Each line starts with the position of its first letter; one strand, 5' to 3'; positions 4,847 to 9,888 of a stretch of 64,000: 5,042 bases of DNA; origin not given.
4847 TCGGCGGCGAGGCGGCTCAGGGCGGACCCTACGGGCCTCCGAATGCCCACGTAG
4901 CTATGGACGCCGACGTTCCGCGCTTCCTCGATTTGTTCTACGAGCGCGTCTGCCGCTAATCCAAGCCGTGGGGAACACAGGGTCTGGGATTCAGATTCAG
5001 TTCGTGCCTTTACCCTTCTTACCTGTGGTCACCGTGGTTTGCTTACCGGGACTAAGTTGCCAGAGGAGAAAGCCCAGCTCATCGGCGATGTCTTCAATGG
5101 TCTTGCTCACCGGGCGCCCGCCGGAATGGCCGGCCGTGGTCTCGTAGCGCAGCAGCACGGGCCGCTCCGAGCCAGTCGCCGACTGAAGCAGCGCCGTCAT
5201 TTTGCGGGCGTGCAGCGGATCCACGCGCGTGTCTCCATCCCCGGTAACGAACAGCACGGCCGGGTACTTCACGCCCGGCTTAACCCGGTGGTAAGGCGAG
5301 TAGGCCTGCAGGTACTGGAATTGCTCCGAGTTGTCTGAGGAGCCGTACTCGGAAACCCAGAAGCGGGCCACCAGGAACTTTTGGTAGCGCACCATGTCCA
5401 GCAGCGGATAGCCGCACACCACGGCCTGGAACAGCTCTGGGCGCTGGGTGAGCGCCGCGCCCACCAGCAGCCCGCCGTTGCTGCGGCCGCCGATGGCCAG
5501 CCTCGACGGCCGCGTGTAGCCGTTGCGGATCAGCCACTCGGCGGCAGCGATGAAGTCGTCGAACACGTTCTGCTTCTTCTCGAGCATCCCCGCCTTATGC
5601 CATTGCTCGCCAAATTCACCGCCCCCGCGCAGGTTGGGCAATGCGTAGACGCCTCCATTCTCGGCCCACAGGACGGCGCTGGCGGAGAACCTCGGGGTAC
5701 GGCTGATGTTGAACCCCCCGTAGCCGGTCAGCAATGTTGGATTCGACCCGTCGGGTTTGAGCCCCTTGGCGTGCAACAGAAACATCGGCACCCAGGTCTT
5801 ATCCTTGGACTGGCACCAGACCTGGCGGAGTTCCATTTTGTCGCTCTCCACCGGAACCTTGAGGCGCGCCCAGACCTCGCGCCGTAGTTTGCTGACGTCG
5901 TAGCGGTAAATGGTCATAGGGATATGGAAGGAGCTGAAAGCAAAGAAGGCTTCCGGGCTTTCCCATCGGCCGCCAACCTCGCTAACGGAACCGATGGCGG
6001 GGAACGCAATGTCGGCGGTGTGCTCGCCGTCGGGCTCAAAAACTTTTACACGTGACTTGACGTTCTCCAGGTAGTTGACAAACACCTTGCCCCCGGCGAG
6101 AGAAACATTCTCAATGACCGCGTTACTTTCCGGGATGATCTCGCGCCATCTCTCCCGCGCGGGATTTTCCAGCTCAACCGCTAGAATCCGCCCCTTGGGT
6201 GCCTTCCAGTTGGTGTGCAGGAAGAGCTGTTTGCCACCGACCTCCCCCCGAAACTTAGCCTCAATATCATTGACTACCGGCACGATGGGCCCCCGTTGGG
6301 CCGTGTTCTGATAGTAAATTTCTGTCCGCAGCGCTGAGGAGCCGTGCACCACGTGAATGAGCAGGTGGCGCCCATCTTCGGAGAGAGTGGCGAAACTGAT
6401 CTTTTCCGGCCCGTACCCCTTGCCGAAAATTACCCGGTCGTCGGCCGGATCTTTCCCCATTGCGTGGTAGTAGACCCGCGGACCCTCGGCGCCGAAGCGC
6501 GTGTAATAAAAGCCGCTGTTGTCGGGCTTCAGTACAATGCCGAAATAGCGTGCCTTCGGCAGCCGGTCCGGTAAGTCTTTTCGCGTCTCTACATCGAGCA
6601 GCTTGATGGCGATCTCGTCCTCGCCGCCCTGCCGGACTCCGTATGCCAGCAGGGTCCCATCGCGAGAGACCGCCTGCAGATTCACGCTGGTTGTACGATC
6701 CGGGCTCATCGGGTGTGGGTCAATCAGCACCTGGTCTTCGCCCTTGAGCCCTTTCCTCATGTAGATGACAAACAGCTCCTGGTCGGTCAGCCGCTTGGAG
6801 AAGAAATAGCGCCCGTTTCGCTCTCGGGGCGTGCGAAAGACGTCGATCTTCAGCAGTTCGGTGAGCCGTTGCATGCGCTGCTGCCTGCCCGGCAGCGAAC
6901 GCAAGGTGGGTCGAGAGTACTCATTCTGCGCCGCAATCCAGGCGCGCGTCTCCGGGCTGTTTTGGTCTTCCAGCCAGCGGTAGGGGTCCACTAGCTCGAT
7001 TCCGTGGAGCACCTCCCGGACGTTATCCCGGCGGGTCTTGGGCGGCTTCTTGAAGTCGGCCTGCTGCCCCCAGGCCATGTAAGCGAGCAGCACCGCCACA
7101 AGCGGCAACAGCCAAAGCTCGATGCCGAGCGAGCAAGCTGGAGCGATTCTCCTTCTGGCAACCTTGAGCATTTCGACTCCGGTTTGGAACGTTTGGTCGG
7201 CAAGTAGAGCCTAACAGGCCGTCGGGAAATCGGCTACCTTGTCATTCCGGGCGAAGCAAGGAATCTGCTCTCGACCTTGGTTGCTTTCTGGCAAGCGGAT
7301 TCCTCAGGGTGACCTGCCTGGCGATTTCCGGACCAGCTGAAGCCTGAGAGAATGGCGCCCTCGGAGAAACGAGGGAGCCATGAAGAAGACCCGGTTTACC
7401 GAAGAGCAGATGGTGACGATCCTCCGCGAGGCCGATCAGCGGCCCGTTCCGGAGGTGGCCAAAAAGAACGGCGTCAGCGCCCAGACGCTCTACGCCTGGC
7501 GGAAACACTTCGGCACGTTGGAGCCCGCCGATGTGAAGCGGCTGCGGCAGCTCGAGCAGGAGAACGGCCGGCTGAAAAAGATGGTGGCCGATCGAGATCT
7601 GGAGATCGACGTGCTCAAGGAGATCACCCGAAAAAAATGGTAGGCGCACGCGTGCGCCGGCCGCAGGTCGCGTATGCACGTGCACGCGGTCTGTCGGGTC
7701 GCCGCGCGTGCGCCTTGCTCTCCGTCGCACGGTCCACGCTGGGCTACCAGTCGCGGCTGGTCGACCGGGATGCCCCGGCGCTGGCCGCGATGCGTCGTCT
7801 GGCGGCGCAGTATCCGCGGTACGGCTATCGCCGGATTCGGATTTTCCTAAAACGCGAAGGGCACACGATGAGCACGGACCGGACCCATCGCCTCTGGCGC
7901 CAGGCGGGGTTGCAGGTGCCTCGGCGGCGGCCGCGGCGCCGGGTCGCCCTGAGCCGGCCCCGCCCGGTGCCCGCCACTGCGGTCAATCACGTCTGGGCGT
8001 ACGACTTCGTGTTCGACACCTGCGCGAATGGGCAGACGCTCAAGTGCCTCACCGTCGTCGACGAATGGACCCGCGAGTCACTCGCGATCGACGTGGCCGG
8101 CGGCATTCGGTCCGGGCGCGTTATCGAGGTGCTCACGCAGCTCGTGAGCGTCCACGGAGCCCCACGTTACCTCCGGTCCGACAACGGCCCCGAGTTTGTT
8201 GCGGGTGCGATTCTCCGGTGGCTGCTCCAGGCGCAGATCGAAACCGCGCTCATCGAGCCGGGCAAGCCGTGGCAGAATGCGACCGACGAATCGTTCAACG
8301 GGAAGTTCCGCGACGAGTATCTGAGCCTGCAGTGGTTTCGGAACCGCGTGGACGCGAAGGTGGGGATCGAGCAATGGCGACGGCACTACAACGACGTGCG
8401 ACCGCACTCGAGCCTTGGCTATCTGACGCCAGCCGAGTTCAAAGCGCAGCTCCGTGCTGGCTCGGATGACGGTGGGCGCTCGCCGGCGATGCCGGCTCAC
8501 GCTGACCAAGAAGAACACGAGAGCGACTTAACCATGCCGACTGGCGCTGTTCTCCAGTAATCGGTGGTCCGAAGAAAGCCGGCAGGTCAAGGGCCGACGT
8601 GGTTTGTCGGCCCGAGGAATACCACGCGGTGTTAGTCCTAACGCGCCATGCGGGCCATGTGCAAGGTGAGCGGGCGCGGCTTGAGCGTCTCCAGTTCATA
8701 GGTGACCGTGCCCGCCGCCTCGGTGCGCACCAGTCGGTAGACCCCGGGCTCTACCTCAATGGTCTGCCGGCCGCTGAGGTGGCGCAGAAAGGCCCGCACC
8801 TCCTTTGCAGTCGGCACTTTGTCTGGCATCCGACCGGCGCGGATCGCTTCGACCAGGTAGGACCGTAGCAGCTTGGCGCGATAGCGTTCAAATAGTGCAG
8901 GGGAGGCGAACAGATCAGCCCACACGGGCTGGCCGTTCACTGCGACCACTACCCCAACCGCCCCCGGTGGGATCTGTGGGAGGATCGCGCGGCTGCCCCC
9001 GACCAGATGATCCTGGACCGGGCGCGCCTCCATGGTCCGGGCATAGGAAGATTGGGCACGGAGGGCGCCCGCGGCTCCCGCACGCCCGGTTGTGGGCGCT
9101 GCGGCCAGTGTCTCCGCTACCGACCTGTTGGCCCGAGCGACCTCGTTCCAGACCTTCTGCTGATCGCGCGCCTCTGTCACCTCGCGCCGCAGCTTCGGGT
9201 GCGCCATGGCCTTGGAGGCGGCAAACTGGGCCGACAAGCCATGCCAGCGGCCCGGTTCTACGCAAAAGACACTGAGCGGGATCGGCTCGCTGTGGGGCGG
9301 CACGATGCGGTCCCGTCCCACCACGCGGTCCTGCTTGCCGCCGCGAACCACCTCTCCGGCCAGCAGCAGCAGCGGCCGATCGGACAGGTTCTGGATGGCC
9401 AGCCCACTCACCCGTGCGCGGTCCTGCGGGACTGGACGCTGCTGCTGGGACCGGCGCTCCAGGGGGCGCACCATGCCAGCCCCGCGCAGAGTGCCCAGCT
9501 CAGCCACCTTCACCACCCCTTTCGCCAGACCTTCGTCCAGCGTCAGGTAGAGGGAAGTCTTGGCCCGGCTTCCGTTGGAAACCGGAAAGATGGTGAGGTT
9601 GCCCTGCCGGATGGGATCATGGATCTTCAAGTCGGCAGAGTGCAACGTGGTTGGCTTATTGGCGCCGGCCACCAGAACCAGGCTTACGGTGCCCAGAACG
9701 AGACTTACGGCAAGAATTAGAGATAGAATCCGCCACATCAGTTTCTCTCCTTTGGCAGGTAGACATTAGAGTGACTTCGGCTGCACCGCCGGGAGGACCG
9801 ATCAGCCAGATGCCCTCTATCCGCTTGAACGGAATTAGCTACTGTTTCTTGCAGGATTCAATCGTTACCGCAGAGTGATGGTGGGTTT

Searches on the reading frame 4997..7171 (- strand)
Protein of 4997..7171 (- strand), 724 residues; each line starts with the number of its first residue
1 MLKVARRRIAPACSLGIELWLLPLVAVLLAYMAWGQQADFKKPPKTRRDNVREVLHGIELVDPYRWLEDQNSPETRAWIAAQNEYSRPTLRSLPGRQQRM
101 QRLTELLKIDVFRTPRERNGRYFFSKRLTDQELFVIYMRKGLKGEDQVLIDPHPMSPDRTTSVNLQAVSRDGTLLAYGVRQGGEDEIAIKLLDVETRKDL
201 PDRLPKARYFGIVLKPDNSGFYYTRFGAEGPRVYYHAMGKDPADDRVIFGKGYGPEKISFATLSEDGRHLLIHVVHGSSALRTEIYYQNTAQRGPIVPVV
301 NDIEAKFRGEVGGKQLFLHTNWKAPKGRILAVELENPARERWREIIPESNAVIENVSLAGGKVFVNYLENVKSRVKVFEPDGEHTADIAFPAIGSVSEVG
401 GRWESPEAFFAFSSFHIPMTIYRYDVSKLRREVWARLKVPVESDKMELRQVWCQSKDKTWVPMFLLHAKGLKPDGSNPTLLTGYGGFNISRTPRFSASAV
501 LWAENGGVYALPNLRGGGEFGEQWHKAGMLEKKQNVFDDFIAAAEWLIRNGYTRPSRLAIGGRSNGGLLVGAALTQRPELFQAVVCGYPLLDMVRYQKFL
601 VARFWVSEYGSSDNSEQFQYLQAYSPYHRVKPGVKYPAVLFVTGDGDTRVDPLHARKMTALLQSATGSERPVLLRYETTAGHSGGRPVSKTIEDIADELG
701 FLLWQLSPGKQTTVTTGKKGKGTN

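Call 39: search_protein_families(library=pfam, proteins=[window:4997-7171:-], max_evalue=0.00001)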
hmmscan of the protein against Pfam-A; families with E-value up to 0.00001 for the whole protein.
window:4997-7171:- (724 aa): 2 families
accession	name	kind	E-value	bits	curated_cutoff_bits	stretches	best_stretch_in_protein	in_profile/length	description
PF02897.21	Peptidase_S9_N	-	1.7e-90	304.2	24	1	43-435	1-412/414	Prolyl oligopeptidase, N-terminal beta-propeller domain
PF00326.27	Peptidase_S9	-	1.5e-57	195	22.6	1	493-706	1-210/213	Prolyl oligopeptidase family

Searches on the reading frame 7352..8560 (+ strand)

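Call 85: search_protein_families(library=pfam, proteins=[window:7352-8560:+], max_evalue=0.00001)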
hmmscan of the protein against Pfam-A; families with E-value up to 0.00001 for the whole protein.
window:7352-8560:+ (402 aa): 3 families
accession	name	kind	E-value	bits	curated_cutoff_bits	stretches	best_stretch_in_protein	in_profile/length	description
PF13683.12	rve_3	-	1.1e-26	92.7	26.5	1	295-360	2-67/67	Integrase core domain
PF00665.32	rve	-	4e-15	56.3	32.6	1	209-306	2-102/102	Integrase core domain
PF13276.12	HTH_21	-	8.7e-12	45.5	28.1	1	143-195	6-60/60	HTH-like domain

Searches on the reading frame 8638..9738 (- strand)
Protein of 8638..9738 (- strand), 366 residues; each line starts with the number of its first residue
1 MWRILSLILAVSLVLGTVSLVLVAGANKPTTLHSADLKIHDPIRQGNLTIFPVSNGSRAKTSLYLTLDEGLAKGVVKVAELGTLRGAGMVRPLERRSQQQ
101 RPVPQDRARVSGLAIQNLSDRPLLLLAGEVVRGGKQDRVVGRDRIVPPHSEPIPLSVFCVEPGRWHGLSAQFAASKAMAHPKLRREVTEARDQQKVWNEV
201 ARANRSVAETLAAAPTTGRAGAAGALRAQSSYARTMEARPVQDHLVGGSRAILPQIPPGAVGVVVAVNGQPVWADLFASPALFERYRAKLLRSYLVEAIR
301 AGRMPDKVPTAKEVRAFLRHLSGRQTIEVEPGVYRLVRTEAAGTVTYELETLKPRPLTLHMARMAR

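Call 39: search_protein_families(library=pfam, proteins=[window:8638-9738:-], max_evalue=0.00001)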
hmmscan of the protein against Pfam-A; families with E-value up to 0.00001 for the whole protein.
window:8638-9738:- (366 aa): 1 family
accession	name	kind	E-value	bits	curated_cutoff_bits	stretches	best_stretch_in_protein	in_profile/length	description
PF20208.3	ARPP-1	-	1.3e-61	209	27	1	37-343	2-279/297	ARG and Rhodanese-Phosphatase-superfamily-associated Protein domain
